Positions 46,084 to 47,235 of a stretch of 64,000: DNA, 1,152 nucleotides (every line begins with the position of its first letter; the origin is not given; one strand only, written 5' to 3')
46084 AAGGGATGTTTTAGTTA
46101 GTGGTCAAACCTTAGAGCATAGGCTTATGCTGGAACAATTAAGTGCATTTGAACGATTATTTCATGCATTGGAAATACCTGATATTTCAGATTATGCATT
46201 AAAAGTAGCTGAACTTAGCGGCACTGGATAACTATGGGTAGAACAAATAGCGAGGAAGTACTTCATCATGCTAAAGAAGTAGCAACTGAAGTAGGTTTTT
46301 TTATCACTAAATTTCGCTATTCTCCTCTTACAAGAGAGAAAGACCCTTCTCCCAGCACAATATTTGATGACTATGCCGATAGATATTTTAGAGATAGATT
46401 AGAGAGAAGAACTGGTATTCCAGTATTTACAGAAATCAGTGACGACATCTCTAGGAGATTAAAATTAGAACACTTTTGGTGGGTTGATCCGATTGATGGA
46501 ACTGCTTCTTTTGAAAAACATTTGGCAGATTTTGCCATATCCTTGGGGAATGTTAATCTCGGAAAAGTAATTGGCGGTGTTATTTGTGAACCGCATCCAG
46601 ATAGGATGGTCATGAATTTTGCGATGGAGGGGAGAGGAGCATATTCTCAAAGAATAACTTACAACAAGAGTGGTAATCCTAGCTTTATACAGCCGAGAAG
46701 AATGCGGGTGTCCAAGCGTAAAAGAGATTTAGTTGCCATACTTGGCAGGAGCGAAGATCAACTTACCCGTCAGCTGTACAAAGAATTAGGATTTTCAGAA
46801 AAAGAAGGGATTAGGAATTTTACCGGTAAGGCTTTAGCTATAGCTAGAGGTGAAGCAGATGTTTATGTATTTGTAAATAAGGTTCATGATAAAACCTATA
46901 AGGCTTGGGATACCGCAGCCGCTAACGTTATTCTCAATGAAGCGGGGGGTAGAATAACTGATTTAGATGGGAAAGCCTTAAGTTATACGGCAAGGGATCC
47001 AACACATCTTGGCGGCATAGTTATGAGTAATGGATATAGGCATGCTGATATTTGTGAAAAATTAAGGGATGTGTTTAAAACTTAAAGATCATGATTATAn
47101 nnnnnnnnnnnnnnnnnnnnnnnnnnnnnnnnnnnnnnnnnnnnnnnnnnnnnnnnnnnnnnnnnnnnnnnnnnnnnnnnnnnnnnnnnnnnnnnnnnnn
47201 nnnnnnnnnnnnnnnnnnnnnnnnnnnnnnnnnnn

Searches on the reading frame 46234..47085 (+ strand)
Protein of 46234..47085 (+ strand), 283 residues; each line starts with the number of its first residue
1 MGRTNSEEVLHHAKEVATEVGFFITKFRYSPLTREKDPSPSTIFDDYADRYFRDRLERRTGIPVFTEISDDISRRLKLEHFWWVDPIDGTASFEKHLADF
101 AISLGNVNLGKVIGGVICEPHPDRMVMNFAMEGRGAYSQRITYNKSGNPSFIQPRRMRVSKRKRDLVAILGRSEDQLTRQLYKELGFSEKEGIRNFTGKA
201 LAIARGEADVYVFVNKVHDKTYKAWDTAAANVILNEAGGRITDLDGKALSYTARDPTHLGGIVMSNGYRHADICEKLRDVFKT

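Call 8: search_protein_families(library=pfam, proteins=[window:46234-47085:+])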
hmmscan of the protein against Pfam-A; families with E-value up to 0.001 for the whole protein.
window:46234-47085:+ (283 aa): 1 family
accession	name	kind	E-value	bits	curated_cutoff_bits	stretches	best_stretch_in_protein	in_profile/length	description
PF00459.30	Inositol_P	-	8.9e-35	120.9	27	1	7-279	3-268/271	Inositol monophosphatase family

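Call 11: find_homologous_proteins(query=window:46234-47085:+)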
Query window:46234-47085:+ (283 aa): 1539 proteins with E <= 0.001 among 3797 candidates; the best 120 are listed.
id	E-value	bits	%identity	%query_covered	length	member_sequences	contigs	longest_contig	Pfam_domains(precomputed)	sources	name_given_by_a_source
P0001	3.1e-189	645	100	100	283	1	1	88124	PF00459.31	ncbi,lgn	-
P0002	6.9e-30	122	37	76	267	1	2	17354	PF00459.31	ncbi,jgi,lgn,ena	-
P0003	6.3e-29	119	38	80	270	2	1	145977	PF00459.31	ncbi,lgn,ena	-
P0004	5.5e-21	93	33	77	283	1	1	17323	PF00459.31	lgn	-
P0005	6.1e-21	93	35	77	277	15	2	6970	PF00459.31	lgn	-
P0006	8.7e-21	93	34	94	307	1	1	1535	PF00459.31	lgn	-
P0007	5.1e-20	90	34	86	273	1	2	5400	PF00459.31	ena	-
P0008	2.8e-19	88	33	98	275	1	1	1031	PF00459.31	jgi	jgi:3'(2'), 5'-bisphosphate nucleotidase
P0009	7.6e-19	86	34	76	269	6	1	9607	PF00459.31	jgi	jgi:3'(2'), 5'-bisphosphate nucleotidase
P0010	1.3e-18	86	32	70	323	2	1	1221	PF00459.31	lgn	-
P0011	1.9e-18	85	34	71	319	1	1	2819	PF00459.31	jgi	jgi:3'(2'), 5'-bisphosphate nucleotidase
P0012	2.0e-18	85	32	95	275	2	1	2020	PF00459.31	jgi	jgi:myo-inositol-1(or 4)-monophosphatase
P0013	2.7e-18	84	34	70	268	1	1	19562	PF00459.31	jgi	jgi:3'(2'), 5'-bisphosphate nucleotidase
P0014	3.1e-18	84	34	71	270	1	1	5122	PF00459.31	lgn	-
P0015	3.5e-18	84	33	85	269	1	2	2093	PF00459.31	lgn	-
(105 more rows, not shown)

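Call 12: find_encoding_contigs(protein=P0001, flank=10000, max_places=4)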
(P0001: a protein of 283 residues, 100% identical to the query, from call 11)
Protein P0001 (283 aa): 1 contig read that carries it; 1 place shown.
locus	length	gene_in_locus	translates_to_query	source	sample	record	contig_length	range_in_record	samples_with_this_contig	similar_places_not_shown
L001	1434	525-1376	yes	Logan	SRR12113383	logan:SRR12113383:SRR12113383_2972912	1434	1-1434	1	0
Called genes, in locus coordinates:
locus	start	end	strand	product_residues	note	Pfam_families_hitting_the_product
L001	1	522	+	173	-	?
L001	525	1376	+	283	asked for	PF00459:Inositol_P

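Call 13: list_cluster_members(proteins=[P0001, P0002, P0003])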
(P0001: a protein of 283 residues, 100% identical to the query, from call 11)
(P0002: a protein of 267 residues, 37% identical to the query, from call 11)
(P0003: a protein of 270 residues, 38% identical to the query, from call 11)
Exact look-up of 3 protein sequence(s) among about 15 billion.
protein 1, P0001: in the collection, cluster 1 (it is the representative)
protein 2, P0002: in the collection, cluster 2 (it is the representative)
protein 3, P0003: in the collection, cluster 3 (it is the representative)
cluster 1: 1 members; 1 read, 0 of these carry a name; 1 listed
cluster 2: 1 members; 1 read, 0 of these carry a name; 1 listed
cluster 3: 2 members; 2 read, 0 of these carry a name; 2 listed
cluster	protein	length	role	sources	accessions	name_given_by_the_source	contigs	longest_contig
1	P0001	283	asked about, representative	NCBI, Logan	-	-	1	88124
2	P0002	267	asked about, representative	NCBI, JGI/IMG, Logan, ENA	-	-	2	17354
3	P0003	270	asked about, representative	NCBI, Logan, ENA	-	-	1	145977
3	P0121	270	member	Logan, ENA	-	-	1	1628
